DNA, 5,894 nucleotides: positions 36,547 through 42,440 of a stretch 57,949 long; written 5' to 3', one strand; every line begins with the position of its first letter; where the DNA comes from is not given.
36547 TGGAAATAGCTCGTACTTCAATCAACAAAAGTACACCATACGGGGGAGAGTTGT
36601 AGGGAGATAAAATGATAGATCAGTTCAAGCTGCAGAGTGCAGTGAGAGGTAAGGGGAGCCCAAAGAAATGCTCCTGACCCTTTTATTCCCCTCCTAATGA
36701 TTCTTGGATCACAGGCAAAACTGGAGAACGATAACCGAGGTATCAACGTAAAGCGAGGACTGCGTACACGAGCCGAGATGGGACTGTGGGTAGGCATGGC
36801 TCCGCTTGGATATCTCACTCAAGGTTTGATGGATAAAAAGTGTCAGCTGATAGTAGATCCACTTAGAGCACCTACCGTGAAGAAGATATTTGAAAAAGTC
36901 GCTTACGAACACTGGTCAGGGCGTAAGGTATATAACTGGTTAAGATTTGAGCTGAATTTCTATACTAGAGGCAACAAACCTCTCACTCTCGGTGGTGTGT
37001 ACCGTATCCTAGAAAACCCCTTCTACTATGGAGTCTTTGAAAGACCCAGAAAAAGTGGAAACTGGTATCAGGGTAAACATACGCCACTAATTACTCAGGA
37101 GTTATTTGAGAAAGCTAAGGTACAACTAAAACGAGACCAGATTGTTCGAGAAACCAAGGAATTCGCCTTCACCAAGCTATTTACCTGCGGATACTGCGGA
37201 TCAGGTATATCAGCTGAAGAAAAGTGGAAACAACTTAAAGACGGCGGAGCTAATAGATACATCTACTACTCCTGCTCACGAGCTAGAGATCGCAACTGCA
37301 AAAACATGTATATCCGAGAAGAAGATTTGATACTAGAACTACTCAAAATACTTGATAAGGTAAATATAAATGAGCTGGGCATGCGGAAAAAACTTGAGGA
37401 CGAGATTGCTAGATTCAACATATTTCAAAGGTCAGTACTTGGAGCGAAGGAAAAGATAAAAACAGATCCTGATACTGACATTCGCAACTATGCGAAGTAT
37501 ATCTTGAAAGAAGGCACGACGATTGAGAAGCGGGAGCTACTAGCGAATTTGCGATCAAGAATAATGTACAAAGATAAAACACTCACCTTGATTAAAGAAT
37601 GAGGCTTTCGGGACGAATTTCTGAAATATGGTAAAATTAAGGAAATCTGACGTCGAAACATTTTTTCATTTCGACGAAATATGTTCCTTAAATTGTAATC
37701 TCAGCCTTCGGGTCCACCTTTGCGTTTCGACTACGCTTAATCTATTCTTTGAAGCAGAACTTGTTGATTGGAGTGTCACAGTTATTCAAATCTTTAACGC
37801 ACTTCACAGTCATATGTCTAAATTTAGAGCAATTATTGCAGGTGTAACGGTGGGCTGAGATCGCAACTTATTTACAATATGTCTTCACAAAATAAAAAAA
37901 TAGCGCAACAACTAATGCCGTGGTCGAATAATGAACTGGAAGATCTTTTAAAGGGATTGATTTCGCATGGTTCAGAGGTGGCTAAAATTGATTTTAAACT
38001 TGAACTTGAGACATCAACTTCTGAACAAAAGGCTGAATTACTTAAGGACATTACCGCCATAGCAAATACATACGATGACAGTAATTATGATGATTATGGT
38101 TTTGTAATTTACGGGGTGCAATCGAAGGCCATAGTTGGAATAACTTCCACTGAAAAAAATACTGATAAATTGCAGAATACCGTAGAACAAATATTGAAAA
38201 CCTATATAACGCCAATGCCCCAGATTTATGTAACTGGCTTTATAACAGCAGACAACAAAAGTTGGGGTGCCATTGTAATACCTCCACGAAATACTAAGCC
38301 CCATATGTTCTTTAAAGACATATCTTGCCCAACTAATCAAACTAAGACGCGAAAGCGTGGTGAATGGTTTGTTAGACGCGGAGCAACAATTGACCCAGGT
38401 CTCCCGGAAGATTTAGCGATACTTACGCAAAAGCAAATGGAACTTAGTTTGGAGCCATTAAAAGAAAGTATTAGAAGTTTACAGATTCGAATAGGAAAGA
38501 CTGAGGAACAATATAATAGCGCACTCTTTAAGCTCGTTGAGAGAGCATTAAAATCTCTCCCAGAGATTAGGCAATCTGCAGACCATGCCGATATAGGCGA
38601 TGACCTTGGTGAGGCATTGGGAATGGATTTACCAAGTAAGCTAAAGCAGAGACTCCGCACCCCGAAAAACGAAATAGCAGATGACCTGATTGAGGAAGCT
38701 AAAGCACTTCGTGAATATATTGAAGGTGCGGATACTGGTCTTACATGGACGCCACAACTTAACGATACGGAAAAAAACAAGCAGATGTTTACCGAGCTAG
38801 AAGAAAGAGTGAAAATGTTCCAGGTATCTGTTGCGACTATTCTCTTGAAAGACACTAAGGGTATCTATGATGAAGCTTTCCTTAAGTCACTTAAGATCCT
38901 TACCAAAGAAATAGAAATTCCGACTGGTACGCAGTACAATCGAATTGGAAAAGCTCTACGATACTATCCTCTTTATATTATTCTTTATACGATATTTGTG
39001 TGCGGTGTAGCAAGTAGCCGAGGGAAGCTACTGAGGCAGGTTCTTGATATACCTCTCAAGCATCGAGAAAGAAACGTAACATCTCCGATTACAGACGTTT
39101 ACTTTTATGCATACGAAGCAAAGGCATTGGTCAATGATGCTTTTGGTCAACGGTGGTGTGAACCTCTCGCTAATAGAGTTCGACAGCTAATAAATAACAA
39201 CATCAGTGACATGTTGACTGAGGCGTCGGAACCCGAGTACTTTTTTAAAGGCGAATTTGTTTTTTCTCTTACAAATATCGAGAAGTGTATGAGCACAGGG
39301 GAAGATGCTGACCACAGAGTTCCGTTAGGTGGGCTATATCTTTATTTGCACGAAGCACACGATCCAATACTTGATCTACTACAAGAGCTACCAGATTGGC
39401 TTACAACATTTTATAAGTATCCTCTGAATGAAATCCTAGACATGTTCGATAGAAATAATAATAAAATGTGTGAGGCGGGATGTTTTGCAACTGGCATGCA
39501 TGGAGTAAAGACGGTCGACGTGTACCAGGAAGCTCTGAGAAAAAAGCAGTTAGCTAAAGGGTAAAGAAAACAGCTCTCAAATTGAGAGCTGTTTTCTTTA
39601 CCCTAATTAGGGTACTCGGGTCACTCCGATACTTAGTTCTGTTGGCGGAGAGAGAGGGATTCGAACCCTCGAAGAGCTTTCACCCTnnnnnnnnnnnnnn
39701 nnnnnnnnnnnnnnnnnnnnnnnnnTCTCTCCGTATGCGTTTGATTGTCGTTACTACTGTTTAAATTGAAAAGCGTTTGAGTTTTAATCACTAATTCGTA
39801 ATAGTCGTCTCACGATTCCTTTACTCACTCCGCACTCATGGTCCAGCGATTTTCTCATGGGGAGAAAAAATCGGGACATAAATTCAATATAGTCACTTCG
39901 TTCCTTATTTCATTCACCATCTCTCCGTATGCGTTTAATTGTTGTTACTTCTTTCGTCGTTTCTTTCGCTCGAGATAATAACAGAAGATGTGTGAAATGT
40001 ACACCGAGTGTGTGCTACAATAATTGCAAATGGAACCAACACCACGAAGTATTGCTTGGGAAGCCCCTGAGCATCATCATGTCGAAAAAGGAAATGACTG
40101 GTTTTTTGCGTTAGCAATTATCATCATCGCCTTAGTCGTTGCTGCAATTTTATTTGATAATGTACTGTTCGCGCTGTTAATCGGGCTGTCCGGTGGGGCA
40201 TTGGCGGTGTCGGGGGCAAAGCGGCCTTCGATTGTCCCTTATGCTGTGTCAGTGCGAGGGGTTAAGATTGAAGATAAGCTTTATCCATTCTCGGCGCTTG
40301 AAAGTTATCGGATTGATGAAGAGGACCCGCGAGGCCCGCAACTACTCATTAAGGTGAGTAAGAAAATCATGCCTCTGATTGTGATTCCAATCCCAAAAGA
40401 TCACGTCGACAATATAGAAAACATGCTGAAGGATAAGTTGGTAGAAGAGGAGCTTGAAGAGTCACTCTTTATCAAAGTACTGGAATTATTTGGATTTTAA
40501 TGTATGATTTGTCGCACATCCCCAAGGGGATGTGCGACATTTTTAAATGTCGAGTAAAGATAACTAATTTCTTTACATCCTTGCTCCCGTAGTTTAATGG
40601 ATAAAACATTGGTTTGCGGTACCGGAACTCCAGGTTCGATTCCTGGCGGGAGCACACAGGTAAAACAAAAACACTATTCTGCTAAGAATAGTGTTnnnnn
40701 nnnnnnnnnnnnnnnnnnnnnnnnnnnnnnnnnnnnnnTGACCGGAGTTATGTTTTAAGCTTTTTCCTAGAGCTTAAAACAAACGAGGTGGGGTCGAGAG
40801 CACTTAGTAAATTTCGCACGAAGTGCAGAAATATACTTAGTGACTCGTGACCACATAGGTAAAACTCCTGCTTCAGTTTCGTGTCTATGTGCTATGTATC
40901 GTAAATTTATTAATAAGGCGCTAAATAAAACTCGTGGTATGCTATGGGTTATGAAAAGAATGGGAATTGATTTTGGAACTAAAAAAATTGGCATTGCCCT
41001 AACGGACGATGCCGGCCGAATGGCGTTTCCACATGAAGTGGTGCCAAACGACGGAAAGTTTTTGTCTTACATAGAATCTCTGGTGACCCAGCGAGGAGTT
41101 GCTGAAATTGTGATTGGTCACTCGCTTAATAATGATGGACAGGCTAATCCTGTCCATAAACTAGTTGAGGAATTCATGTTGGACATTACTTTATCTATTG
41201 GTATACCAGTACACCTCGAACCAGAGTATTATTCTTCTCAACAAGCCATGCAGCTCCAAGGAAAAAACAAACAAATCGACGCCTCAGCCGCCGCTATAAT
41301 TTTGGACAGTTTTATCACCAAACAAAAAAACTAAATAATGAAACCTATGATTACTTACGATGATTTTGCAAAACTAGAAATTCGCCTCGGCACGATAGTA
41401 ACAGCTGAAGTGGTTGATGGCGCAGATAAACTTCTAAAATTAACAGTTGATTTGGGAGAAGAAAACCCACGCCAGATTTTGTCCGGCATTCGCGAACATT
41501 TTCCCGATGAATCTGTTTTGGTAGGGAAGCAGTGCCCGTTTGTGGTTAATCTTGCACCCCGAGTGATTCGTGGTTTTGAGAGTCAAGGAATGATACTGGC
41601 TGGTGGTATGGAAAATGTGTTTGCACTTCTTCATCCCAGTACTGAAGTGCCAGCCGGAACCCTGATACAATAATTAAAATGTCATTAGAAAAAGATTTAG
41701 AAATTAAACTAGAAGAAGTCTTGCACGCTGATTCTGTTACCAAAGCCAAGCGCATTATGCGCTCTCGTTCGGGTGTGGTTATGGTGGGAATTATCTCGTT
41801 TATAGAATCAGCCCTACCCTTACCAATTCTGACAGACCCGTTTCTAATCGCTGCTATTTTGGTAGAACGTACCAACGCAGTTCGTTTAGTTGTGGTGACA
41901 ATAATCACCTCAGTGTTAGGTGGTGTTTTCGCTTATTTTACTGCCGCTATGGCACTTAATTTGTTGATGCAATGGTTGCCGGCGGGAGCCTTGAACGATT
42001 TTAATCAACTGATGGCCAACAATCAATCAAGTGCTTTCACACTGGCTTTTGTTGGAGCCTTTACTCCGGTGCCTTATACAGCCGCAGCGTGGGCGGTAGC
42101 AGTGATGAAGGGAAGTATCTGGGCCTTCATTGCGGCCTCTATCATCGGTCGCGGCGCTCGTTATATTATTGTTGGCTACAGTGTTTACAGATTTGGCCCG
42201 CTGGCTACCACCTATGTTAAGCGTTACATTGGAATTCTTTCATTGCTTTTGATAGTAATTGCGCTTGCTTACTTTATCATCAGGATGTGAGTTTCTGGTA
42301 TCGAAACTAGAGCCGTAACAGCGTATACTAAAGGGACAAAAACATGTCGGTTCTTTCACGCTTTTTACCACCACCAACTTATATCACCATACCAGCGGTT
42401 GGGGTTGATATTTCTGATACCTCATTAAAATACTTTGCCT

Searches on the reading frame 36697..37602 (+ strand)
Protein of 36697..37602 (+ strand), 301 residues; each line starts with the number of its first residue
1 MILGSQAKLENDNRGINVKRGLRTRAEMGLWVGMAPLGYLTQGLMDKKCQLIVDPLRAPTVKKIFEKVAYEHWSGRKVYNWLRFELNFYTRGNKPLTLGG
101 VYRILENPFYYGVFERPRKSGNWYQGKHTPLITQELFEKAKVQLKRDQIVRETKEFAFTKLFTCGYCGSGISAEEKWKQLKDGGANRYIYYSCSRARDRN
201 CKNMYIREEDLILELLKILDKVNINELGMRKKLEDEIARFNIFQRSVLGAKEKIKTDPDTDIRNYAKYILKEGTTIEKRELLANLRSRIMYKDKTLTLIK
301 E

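Call 59: search_protein_families(library=pfam, proteins=[window:36697-37602:+], max_evalue=0.001)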
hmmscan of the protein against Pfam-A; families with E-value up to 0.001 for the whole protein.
window:36697-37602:+ (301 aa): 2 families
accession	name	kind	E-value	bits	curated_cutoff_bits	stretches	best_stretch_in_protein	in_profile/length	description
PF07508.19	Recombinase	-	1.3e-12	48.3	21.1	1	57-146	3-101/102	Recombinase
PF13408.12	Zn_ribbon_recom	-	1.1e-09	39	25.3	1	158-211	2-49/58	Recombinase zinc beta ribbon domain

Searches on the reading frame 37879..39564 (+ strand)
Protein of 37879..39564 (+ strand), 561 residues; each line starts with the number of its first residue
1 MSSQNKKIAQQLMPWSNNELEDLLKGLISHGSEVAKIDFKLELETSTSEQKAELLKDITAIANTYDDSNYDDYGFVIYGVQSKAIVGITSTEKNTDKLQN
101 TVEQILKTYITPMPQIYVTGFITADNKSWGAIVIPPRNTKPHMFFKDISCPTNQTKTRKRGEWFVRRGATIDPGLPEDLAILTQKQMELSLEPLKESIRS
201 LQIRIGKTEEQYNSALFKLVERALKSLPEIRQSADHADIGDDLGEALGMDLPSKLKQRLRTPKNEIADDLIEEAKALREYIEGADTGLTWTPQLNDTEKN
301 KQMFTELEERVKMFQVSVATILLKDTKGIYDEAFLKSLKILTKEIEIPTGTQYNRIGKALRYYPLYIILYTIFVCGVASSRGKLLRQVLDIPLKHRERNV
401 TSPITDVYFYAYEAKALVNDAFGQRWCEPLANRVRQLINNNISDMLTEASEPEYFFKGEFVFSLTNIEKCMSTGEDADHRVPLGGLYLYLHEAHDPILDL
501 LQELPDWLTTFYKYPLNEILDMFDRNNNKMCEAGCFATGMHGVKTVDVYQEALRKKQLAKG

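Call 59: search_protein_families(library=pfam, proteins=[window:37879-39564:+], max_evalue=0.001)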
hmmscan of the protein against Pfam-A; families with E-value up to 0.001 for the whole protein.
window:37879-39564:+ (561 aa): 1 family
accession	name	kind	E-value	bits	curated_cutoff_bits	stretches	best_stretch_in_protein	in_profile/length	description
PF04326.19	SLFN_AlbA_2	-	7.6e-12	46.2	25.3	1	33-172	1-115/118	Schlafen, AlbA_2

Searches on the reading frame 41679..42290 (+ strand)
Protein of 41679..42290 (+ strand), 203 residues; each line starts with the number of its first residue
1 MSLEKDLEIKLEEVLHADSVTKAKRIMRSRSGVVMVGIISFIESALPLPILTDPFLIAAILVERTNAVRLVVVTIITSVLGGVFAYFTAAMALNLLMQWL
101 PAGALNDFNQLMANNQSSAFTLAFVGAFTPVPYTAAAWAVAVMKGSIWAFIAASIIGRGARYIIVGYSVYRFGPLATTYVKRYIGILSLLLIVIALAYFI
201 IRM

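Call 59: search_protein_families(library=pfam, proteins=[window:41679-42290:+], max_evalue=0.001)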
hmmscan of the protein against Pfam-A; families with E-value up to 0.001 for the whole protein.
window:41679-42290:+ (203 aa): 1 family
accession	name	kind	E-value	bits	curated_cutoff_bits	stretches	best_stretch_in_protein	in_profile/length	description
PF09335.16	VTT_dom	-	1.5e-08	35.6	33.9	1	53-170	4-122/123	VTT domain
